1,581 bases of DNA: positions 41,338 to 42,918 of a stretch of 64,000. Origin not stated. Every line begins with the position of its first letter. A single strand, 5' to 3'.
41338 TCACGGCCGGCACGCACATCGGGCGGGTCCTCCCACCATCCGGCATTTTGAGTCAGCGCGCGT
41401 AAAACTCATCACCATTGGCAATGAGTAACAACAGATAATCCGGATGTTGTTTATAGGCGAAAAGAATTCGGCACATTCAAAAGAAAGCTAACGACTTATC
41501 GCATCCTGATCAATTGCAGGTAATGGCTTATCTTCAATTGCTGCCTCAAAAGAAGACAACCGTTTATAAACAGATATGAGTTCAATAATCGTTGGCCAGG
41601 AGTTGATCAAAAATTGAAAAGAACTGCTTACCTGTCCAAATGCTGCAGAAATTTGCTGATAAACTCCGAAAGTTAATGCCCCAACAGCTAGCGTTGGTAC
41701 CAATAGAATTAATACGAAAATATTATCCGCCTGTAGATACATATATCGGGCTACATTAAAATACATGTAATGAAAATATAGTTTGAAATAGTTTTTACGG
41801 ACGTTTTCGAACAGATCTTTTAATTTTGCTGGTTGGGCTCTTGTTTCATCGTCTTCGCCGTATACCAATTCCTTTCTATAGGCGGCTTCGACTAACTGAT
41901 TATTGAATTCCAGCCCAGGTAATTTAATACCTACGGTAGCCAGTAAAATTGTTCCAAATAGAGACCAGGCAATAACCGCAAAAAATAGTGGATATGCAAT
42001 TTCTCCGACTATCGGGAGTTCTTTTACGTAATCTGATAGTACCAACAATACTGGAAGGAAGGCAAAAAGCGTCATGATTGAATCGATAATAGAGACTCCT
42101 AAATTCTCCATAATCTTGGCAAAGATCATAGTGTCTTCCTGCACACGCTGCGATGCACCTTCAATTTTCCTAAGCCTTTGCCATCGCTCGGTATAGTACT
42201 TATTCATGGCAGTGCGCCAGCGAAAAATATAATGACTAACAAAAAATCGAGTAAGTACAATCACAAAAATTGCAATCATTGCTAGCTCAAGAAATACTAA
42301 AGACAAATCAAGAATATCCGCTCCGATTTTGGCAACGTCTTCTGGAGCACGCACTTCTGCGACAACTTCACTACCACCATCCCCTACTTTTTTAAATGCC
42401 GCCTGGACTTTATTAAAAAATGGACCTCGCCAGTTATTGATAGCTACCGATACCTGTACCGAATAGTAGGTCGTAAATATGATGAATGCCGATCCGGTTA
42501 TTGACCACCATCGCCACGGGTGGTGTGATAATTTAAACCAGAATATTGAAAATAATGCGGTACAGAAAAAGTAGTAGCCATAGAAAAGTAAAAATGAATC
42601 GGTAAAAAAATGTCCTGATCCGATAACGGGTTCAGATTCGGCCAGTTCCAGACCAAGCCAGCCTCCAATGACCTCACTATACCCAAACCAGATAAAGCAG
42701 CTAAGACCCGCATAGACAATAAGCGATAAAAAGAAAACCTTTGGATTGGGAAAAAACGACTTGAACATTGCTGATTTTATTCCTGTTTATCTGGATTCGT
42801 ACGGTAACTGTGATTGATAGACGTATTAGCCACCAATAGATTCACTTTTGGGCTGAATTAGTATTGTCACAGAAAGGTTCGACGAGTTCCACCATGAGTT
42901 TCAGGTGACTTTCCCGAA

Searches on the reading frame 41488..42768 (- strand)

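Call 99: search_protein_families(library=pfam, proteins=[window:41488-42768:-], max_evalue=0.00001)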
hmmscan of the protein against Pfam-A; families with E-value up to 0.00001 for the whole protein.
window:41488-42768:- (426 aa): 2 families
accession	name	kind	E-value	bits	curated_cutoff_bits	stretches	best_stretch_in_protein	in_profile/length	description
PF05992.17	SbmA_BacA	-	3.9e-131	437.7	24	1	83-411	2-314/315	SbmA/BacA-like family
PF06472.20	ABC_membrane_2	-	3.3e-08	33.7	24.4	1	96-301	20-200/269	ABC transporter transmembrane region 2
